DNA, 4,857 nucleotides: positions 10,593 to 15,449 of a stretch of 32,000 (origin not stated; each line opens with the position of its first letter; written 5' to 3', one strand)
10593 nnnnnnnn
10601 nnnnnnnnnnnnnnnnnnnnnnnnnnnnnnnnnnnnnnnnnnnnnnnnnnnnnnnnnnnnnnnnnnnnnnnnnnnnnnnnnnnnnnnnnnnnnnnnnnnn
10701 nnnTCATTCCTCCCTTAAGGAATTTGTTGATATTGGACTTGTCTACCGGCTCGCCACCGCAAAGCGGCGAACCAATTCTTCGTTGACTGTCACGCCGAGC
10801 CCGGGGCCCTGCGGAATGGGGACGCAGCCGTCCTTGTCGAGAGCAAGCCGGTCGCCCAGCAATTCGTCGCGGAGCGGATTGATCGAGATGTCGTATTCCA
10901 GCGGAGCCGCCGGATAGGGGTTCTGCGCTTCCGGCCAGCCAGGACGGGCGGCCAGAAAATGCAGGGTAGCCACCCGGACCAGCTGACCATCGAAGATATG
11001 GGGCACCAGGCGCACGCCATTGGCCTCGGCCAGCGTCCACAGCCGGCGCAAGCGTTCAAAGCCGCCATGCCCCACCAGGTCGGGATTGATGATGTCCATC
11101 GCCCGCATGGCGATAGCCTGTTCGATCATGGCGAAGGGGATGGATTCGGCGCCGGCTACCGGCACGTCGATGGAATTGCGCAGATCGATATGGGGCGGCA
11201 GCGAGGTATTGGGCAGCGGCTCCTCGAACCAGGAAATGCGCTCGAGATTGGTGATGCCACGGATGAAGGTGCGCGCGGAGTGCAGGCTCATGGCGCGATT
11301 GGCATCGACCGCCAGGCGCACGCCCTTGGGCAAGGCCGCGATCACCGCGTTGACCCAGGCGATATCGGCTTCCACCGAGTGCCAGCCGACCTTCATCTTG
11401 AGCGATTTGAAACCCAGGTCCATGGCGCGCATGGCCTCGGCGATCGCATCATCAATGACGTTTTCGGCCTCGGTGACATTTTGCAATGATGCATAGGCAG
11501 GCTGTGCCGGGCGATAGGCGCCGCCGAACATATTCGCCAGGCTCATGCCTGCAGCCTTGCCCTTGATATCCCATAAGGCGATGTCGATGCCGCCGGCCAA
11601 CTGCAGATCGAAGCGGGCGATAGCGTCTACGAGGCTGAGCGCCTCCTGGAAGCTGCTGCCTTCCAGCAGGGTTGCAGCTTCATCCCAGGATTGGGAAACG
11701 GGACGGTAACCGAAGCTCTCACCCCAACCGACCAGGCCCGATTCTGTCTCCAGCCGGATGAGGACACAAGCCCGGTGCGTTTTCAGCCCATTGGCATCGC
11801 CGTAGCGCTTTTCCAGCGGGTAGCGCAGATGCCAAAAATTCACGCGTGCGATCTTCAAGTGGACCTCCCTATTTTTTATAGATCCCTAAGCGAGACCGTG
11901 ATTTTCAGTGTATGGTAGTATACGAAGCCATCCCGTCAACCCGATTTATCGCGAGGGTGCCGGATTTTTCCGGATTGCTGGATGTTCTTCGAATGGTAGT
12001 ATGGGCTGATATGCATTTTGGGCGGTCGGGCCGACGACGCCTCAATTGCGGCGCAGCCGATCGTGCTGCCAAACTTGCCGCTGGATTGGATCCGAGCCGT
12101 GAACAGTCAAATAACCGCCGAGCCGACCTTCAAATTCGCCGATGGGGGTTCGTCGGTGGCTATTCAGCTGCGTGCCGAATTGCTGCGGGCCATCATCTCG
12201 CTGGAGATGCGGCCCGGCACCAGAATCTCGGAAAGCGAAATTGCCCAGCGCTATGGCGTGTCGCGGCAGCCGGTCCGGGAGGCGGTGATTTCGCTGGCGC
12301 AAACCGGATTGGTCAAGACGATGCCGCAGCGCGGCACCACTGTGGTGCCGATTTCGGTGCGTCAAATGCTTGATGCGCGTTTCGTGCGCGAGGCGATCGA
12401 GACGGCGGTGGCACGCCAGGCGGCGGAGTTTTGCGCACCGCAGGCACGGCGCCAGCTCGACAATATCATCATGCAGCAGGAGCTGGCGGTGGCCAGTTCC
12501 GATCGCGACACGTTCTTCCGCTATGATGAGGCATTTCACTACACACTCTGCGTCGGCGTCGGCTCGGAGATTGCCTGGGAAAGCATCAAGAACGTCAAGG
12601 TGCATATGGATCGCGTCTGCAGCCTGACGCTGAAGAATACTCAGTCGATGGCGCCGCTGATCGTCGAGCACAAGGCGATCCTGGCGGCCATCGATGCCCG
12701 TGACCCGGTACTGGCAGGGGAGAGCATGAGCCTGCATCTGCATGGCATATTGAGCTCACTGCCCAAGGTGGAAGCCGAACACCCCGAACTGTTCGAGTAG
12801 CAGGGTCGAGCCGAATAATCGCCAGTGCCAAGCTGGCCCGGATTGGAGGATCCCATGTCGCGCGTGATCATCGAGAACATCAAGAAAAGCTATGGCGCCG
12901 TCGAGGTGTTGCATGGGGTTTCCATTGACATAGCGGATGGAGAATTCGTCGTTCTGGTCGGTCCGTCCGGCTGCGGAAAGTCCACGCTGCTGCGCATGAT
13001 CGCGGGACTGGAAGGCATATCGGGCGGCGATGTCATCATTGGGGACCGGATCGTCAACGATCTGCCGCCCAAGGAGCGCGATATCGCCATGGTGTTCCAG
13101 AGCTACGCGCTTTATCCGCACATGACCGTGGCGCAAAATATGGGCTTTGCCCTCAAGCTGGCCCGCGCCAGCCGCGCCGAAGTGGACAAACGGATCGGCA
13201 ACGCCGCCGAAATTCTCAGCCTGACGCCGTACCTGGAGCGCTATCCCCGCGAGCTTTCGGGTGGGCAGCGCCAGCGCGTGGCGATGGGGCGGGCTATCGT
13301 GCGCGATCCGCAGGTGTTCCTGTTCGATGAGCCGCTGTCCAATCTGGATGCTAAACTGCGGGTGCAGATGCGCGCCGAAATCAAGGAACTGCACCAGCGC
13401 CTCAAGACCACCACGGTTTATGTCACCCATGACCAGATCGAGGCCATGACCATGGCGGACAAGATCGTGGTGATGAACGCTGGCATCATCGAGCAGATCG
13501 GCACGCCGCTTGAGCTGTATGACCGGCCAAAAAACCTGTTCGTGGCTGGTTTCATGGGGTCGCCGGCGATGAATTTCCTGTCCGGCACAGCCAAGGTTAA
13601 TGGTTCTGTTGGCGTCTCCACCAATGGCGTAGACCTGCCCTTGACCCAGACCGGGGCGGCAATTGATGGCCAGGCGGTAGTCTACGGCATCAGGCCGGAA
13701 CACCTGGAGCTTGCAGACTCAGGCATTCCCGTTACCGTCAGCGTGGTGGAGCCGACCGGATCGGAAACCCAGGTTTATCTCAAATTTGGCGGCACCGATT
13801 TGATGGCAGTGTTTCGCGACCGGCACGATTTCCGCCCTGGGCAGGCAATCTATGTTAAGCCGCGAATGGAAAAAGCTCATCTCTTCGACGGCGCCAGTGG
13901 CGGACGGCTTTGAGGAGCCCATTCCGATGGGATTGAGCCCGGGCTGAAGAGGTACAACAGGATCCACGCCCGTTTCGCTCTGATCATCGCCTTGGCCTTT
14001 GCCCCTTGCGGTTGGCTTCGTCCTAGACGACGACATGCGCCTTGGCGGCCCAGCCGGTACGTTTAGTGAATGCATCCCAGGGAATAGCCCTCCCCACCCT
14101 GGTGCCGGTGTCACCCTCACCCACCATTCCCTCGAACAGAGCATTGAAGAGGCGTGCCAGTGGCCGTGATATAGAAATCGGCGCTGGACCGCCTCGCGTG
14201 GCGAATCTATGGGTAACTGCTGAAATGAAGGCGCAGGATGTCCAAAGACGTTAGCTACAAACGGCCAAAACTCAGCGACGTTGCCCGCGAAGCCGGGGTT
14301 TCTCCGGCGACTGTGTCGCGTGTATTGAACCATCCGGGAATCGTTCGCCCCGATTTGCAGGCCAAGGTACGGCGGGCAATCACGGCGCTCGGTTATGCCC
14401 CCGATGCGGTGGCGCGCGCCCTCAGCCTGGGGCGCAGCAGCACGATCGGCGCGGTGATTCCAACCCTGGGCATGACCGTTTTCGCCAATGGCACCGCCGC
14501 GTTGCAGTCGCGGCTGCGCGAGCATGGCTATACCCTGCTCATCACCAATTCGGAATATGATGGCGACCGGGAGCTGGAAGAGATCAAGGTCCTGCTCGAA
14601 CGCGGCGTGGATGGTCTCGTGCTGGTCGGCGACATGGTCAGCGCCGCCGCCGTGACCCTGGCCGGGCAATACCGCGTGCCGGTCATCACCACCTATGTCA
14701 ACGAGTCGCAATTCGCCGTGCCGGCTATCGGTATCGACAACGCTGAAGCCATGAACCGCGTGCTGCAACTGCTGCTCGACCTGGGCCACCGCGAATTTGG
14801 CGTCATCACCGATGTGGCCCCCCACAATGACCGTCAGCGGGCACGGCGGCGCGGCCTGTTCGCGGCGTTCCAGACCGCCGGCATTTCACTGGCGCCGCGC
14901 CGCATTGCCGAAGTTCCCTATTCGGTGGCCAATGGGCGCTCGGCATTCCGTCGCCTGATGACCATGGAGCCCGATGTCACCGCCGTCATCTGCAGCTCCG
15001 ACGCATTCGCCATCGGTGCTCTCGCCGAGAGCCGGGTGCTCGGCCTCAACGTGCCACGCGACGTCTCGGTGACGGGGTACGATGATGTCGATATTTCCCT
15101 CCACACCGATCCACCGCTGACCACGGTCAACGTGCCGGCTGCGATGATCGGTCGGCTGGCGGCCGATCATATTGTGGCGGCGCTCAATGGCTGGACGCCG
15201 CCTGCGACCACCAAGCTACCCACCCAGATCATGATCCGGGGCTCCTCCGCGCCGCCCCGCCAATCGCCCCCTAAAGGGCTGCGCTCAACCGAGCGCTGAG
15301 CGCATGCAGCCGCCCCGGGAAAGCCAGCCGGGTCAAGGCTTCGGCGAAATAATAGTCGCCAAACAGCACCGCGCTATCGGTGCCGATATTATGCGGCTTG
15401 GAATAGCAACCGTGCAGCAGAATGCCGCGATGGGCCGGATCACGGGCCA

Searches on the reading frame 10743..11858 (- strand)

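Call 9: search_protein_families(library=pfam, proteins=[window:10743-11858:-], max_evalue=0.001)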
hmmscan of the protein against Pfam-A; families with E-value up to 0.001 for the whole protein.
window:10743-11858:- (371 aa): 2 families
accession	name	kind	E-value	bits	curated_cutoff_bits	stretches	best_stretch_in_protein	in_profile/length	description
PF13378.12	MR_MLE_C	-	2.7e-44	151.9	29.4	1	139-361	3-218/219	Enolase C-terminal domain-like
PF02746.21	MR_MLE_N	-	3.6e-10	40.5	22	1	28-112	25-117/117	Mandelate racemase / muconate lactonizing enzyme, N-terminal domain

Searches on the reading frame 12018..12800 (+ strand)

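Call 10: search_protein_families(library=pfam, proteins=[window:12018-12800:+], max_evalue=0.001)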
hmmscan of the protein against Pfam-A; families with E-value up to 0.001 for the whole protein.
window:12018-12800:+ (260 aa): 3 families
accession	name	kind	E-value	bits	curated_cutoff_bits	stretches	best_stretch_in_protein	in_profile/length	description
PF07729.17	FCD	-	5.8e-24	85.3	24.3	1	123-242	5-124/125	FCD domain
PF00392.27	GntR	-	3.7e-16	59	27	1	50-109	4-64/64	Bacterial regulatory proteins, gntR family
PF02082.26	Rrf2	-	0.00016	22.3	30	1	56-102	9-56/132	Iron-dependent Transcriptional regulator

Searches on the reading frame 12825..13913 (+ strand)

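Call 10: search_protein_families(library=pfam, proteins=[window:12825-13913:+], max_evalue=0.001)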
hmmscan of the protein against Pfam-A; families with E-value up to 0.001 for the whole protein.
window:12825-13913:+ (362 aa): 7 families
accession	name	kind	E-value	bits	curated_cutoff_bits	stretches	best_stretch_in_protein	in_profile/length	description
PF00005.33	ABC_tran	-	2.4e-30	106.4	25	1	29-171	1-136/137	ABC transporter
PF17912.7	OB_MalK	-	3.1e-12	47.6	27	1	245-294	1-53/53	MalK OB fold domain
PF08402.16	TOBE_2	-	9.3e-12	45.3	21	1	288-354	2-76/76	TOBE domain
PF02463.25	SMC_N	-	2e-06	27.9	40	1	37-219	22-216/220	RecF/RecN/SMC N terminal domain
PF13304.12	AAA_21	-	2.7e-06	28.1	27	0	41-65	1-25/304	AAA domain, putative AbiEii toxin, Type IV TA system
PF03459.23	TOBE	-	3.4e-05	24.4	22.3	1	301-353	7-64/64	TOBE domain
PF17850.7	CysA_C_terminal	-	7.3e-05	23.7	29.7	1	250-296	1-43/43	CysA C-terminal regulatory domain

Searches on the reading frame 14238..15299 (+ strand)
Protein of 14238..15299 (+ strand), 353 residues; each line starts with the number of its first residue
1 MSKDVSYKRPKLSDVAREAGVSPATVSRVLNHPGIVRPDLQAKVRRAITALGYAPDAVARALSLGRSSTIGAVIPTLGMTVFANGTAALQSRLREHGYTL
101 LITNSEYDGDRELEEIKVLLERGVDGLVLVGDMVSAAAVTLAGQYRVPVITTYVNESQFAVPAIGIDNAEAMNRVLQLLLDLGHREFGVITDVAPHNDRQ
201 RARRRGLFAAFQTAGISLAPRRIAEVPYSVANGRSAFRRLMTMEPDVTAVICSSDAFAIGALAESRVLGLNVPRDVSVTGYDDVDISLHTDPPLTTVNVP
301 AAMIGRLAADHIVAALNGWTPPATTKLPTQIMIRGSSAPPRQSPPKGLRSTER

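Call 10: search_protein_families(library=pfam, proteins=[window:14238-15299:+], max_evalue=0.001)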
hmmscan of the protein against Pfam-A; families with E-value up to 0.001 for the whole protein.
window:14238-15299:+ (353 aa): 4 families
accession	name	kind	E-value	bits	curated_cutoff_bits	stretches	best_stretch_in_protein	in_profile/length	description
PF13377.12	Peripla_BP_3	-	1.6e-32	113.3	26.5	1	177-337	2-167/167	Periplasmic binding protein-like domain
PF00532.27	Peripla_BP_1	-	8.9e-28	98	22.2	1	68-316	2-261/281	Periplasmic binding proteins and sugar binding domain of LacI family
PF00356.27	LacI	-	1.7e-15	56.9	27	1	12-56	2-46/46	Bacterial regulatory proteins, lacI family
PF13407.12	Peripla_BP_4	-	2e-10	41.1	35.1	1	70-288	1-223/258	Periplasmic binding protein domain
